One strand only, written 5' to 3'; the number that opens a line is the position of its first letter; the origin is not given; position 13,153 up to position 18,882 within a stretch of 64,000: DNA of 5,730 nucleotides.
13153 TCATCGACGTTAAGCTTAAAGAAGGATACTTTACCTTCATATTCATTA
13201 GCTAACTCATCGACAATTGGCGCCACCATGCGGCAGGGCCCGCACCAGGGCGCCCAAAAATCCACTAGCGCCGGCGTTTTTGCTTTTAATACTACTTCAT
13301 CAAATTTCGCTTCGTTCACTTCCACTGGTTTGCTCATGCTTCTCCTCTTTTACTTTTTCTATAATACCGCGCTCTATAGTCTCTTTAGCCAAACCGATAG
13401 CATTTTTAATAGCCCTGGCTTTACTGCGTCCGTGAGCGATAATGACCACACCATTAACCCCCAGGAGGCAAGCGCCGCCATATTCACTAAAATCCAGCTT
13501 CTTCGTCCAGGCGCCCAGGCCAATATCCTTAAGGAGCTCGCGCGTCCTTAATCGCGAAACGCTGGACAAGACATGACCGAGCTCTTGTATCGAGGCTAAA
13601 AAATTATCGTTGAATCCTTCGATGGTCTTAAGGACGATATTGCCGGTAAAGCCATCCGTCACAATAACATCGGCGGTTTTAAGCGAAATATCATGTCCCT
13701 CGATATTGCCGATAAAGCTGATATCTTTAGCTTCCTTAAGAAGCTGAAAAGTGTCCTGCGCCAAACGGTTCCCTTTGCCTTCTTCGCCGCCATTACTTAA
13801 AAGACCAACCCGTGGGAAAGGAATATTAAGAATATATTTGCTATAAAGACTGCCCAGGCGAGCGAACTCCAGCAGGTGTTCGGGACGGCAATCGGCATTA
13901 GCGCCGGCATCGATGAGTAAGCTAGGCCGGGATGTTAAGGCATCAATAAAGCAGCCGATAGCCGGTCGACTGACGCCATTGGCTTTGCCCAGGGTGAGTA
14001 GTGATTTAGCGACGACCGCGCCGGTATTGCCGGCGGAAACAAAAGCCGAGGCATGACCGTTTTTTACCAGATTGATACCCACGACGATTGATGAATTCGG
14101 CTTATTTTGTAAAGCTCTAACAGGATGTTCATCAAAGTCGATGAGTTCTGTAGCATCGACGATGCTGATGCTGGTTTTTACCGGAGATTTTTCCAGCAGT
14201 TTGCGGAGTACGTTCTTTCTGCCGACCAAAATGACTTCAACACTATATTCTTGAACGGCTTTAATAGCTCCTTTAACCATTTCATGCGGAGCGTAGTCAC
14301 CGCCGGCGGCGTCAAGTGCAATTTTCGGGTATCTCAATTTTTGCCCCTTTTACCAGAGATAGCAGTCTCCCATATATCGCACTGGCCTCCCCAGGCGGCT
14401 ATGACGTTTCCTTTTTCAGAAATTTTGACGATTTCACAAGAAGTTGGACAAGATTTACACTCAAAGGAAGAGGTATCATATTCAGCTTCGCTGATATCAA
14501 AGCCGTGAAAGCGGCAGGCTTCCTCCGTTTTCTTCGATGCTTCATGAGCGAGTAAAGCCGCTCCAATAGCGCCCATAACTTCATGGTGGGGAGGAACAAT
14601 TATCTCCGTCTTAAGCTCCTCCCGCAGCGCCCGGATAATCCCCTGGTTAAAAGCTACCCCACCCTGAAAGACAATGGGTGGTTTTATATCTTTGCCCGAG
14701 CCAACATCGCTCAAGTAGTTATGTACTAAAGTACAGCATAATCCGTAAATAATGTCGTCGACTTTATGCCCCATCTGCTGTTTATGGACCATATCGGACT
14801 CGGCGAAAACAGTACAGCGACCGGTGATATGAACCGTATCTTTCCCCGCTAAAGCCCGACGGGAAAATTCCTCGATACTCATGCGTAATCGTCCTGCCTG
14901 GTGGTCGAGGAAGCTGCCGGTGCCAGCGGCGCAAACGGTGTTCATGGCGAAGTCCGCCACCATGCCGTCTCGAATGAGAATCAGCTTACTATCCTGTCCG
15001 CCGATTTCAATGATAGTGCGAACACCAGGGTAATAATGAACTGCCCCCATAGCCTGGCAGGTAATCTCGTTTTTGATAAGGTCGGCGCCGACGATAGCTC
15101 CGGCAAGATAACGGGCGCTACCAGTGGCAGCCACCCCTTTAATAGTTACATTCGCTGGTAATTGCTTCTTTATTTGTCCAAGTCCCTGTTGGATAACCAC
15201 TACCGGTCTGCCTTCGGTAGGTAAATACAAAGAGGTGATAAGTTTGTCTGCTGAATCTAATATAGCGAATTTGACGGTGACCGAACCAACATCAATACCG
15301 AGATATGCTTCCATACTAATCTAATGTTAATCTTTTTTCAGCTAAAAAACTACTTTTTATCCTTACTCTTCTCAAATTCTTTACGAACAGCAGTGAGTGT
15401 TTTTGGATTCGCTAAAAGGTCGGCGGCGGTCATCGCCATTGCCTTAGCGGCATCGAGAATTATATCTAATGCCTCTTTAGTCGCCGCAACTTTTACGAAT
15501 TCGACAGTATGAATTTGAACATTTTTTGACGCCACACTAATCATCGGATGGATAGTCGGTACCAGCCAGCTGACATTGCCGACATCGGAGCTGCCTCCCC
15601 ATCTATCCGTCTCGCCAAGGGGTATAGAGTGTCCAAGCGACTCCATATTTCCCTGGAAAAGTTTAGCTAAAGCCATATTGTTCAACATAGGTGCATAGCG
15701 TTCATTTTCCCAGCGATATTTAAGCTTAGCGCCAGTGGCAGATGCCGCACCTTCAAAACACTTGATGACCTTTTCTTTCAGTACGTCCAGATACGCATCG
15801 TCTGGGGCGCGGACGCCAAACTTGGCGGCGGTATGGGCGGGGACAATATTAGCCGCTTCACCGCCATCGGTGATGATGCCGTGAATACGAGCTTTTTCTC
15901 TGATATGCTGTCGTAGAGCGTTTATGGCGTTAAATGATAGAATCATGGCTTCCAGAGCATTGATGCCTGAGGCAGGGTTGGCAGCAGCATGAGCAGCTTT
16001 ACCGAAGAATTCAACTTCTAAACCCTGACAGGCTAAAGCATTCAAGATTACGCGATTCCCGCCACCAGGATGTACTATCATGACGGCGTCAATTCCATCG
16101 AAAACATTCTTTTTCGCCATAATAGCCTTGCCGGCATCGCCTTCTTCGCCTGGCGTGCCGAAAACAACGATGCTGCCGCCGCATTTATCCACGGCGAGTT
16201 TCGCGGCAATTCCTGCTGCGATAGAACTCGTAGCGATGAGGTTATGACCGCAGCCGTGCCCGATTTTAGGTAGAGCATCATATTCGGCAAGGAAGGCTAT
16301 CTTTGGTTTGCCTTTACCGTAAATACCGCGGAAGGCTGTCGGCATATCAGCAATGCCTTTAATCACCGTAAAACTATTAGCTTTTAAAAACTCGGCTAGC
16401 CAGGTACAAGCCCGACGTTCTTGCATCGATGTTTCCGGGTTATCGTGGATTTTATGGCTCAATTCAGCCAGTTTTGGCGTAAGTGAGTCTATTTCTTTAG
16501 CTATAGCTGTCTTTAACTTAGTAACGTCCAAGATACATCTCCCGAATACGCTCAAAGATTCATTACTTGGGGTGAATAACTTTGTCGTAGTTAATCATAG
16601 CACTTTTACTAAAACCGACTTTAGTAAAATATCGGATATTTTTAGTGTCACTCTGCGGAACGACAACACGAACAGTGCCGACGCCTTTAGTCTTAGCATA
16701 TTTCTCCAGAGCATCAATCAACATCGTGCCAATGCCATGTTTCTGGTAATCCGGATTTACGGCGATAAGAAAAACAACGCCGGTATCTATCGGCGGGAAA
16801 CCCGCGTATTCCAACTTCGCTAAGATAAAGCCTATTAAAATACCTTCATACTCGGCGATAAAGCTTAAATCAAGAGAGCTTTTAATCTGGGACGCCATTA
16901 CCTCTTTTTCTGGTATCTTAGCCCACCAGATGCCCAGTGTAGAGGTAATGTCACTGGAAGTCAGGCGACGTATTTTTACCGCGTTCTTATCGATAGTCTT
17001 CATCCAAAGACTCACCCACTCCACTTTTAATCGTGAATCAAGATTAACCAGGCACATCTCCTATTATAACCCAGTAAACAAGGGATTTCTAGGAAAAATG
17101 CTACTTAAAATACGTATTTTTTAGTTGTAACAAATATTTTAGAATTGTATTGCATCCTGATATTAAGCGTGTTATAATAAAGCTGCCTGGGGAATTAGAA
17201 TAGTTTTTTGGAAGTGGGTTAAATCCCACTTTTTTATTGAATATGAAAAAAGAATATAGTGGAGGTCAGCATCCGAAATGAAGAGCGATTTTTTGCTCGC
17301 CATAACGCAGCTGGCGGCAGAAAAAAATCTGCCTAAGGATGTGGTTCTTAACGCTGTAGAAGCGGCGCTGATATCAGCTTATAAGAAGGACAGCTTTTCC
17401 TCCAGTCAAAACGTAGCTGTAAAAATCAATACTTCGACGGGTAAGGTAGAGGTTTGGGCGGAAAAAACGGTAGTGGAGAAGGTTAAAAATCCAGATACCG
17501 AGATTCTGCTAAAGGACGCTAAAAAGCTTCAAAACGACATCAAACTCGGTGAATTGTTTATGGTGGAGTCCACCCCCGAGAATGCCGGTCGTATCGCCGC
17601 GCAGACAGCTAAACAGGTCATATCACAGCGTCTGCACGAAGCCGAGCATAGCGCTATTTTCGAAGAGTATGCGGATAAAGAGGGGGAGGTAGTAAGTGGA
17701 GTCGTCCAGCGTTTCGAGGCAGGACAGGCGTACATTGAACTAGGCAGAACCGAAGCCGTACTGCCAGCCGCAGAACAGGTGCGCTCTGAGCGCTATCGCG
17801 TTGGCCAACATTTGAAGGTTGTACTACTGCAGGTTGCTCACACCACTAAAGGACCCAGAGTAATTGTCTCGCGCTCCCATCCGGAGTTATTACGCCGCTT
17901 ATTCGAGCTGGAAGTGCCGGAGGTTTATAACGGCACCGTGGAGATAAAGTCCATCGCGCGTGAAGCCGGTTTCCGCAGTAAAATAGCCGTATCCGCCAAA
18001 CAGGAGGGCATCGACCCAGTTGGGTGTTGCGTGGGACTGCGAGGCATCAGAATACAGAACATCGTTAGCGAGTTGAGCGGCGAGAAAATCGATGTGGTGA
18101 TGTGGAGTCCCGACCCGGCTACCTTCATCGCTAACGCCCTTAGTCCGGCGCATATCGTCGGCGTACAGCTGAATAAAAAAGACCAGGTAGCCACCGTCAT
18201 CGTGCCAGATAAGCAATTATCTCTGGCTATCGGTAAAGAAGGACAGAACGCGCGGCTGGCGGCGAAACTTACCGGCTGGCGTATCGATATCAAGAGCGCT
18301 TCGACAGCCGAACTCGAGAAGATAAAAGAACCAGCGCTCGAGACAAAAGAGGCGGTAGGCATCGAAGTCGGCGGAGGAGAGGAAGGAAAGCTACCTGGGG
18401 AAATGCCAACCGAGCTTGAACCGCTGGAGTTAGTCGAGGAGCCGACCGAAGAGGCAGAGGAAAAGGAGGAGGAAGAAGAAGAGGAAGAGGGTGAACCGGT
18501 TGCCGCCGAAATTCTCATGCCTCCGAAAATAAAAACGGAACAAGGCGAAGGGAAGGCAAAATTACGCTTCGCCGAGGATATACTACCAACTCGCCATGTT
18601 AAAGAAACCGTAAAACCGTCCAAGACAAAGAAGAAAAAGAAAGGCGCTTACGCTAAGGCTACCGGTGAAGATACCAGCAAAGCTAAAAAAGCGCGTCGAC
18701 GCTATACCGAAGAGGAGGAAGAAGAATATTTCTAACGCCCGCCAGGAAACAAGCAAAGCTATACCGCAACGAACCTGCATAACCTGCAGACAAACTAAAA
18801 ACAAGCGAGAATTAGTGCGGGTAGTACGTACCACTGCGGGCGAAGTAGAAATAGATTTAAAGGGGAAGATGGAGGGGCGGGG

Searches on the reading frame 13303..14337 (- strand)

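Call 52: search_protein_families(library=pfam, proteins=[window:13303-14337:-], max_evalue=0.00001)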
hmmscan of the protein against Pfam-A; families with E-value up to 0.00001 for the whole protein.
window:13303-14337:- (345 aa): 1 family
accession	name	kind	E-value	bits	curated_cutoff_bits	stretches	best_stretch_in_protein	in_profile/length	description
PF02504.20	FA_synthesis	-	1.2e-97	327.4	29.1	1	5-327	2-323/324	Fatty acid synthesis protein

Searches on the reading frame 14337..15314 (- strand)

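Call 52: search_protein_families(library=pfam, proteins=[window:14337-15314:-], max_evalue=0.00001)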
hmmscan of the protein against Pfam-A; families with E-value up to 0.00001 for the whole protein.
window:14337-15314:- (326 aa): 1 family
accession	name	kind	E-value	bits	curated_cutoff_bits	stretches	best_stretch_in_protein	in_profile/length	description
PF01869.26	BcrAD_BadFG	-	9.6e-48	163.5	31.5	1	5-256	1-271/271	BadF/BadG/BcrA/BcrD ATPase family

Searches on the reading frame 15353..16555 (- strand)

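Call 52: search_protein_families(library=pfam, proteins=[window:15353-16555:-], max_evalue=0.00001)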
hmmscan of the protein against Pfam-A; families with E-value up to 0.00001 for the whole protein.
window:15353-16555:- (401 aa): 2 families
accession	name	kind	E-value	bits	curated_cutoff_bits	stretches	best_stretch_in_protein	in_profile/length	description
PF07687.19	M20_dimer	-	4e-10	40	21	1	178-269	8-101/107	Peptidase dimerisation domain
PF01546.33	Peptidase_M20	-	1.2e-08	35.6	24.6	1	92-369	6-203/206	Peptidase family M20/M25/M40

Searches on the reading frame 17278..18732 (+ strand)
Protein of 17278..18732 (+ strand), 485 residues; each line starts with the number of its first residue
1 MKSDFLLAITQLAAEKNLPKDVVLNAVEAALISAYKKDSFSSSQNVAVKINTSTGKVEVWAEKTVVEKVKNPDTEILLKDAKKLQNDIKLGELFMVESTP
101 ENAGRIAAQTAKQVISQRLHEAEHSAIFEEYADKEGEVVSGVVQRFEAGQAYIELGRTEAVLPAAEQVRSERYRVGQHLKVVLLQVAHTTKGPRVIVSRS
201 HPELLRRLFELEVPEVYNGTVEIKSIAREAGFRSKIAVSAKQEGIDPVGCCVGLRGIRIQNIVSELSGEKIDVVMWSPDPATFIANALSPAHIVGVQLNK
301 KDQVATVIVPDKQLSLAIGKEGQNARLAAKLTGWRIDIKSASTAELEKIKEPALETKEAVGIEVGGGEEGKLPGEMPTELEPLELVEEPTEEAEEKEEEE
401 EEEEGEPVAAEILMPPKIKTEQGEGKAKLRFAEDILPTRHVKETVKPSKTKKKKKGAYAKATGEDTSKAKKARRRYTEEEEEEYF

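Call 53: search_protein_families(library=pfam, proteins=[window:17278-18732:+], max_evalue=0.00001)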
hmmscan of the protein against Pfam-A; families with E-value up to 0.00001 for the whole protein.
window:17278-18732:+ (485 aa): 3 families
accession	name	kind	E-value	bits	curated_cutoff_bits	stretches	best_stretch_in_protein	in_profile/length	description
PF08529.16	NusA_N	-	4.8e-37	127.2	23.8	1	4-124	1-118/119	NusA N-terminal domain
PF13184.12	KH_5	-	1.8e-28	98.9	27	1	230-297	1-68/69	NusA-like KH domain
PF00575.29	S1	-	3.9e-08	34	22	1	133-194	2-70/74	S1 RNA binding domain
